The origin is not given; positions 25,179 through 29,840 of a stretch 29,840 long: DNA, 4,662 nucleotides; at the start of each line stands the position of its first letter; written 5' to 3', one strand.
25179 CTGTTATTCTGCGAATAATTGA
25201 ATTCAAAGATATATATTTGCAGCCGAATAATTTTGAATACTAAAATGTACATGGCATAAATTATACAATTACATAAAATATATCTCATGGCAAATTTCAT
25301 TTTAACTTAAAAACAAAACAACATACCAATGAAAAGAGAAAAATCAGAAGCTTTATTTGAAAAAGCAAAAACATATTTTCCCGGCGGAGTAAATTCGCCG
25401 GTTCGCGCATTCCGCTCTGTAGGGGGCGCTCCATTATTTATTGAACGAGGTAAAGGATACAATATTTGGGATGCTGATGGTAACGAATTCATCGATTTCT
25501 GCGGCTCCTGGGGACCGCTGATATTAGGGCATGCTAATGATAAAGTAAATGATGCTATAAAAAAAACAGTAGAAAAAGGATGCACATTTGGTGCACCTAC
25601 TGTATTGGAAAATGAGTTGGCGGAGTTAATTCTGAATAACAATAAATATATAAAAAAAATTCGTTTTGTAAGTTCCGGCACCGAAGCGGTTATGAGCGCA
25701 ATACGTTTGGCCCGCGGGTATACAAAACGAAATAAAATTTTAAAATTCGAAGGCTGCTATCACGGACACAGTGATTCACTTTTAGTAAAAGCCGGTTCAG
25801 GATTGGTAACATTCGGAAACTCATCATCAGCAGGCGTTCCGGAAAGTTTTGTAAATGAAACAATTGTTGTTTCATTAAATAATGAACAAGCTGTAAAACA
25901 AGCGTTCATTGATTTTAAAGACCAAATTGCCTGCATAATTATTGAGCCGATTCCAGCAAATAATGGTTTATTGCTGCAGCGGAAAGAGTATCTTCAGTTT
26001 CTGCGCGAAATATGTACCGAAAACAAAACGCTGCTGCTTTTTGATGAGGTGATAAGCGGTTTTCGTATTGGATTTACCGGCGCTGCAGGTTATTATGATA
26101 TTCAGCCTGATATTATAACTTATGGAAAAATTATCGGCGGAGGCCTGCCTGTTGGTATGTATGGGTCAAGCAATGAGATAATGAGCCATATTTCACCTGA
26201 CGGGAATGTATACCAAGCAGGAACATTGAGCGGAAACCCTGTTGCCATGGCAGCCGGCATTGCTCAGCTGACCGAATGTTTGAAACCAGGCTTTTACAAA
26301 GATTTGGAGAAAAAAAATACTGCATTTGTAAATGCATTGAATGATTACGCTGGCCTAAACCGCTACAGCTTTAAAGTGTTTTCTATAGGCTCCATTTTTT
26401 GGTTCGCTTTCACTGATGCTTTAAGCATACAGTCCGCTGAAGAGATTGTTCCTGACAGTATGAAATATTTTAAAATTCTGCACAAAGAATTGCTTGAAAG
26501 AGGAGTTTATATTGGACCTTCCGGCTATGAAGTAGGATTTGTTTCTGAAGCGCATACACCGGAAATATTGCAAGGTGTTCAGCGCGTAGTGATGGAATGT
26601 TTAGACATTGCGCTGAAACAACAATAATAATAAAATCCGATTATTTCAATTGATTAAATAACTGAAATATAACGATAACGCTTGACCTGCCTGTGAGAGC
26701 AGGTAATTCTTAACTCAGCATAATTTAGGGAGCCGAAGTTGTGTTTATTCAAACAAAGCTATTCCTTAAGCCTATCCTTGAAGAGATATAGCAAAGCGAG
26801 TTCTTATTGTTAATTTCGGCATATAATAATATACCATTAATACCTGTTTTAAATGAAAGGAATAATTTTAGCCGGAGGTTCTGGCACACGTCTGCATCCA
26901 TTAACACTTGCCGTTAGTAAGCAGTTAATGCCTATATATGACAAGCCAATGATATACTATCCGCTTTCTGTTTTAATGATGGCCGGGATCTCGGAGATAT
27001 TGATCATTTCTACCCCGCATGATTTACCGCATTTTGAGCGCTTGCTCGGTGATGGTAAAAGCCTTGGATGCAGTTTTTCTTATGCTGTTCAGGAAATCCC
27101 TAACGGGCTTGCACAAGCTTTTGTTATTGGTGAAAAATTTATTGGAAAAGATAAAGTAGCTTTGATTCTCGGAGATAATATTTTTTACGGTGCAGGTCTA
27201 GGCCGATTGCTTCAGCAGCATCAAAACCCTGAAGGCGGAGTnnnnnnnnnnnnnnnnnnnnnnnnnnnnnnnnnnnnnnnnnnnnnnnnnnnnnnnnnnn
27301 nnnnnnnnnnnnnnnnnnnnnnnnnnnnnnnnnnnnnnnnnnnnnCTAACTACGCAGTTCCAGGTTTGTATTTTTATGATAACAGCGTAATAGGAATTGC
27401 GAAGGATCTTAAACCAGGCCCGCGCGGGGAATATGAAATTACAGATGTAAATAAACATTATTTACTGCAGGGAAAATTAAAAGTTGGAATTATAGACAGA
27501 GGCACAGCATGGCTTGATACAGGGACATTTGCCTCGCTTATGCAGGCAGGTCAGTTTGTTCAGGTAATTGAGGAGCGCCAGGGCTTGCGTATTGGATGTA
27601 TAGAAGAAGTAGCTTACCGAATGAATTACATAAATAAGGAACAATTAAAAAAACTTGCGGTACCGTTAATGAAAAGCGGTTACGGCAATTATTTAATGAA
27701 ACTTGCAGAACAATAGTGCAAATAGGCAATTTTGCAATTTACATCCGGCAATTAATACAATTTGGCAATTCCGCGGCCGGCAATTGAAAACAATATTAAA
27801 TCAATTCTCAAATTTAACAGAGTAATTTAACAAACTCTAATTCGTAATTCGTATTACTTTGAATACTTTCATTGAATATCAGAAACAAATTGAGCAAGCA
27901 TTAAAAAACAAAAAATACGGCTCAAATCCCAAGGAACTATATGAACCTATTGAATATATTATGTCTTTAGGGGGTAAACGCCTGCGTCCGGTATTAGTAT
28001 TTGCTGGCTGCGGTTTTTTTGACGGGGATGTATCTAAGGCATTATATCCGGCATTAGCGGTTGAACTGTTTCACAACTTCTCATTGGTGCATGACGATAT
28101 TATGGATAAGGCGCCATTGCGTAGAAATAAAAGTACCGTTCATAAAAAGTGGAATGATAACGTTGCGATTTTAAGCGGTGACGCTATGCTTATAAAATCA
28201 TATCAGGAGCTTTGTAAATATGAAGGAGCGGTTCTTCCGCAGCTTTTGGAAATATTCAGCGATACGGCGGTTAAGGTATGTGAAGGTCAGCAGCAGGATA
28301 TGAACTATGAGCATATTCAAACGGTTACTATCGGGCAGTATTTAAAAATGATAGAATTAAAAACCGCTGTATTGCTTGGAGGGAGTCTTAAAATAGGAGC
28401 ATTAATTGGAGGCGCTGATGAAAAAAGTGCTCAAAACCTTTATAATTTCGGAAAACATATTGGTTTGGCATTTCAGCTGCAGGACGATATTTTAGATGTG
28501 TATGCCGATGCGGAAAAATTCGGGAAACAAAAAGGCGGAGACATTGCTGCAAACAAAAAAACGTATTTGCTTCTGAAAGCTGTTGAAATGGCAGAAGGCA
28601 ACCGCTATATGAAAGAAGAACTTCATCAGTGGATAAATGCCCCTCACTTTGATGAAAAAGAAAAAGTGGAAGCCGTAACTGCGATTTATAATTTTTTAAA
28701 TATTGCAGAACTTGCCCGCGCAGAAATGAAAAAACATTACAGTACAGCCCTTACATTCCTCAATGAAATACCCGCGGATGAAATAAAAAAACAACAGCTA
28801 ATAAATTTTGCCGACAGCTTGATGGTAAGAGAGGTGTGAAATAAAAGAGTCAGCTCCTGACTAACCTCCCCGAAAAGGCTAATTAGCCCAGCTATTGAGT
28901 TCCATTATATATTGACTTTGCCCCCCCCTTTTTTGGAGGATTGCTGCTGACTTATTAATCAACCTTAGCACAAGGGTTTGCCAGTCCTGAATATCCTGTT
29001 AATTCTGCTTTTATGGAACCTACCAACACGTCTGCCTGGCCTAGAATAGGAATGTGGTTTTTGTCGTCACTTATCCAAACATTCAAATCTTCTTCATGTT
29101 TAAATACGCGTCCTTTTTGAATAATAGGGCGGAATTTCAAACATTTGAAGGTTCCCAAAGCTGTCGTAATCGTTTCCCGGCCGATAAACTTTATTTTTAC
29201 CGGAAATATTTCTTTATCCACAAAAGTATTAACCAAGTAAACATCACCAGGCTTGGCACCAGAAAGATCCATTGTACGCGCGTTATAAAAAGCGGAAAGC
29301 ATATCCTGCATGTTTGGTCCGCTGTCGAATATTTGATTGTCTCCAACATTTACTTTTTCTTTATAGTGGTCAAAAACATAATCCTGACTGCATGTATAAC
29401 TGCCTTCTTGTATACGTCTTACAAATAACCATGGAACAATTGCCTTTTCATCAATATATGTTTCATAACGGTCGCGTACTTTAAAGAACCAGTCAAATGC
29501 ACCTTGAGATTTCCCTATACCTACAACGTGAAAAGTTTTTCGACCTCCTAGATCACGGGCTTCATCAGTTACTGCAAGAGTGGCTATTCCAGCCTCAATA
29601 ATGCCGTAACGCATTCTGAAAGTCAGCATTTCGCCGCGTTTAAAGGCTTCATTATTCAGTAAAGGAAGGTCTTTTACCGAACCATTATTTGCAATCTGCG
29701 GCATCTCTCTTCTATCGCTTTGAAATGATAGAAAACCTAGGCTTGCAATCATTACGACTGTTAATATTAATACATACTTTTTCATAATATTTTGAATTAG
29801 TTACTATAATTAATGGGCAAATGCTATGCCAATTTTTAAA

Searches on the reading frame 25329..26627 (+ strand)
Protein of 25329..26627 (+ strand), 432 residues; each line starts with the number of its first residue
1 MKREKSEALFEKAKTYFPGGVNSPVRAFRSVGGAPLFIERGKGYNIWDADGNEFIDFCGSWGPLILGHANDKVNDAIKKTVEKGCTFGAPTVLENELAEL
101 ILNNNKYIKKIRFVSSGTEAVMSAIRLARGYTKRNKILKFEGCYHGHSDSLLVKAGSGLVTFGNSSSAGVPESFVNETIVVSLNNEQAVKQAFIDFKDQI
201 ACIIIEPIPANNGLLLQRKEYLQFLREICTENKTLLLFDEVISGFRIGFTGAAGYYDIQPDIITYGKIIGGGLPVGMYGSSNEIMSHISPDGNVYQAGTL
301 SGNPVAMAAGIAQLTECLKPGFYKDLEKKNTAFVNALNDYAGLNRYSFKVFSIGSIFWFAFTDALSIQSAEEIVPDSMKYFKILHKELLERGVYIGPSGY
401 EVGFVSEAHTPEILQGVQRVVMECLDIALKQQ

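Call 38: search_protein_families(library=pfam, proteins=[window:25329-26627:+], max_evalue=0.001)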
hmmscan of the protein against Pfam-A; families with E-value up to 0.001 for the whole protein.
window:25329-26627:+ (432 aa): 1 family
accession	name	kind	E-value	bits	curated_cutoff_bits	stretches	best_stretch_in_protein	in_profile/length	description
PF00202.27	Aminotran_3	-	1.1e-69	235.5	30.5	1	34-402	9-378/403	Aminotransferase class-III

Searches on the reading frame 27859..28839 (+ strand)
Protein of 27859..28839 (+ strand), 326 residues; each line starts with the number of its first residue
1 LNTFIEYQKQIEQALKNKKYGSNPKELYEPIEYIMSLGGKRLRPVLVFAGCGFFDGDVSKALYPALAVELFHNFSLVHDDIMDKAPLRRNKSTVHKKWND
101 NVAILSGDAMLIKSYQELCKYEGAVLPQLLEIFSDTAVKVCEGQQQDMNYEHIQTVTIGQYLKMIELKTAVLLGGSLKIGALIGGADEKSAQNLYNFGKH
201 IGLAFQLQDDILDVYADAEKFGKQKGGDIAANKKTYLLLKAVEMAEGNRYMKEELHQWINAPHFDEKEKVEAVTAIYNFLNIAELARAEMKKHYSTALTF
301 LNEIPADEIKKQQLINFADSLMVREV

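Call 38: search_protein_families(library=pfam, proteins=[window:27859-28839:+], max_evalue=0.001)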
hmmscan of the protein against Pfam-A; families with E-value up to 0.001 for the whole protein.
window:27859-28839:+ (326 aa): 1 family
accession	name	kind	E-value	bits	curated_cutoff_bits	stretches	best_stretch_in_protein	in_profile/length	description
PF00348.22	polyprenyl_synt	-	2.3e-73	246.9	27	1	25-274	2-248/251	Polyprenyl synthetase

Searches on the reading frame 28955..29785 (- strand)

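Call 38: search_protein_families(library=pfam, proteins=[window:28955-29785:-], max_evalue=0.001)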
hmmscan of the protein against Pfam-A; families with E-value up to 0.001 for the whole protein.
window:28955-29785:- (276 aa): 1 family
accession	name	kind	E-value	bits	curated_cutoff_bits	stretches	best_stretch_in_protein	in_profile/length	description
PF11306.15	DUF3108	-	4e-47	161.2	26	1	55-263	1-209/209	Protein of unknown function (DUF3108)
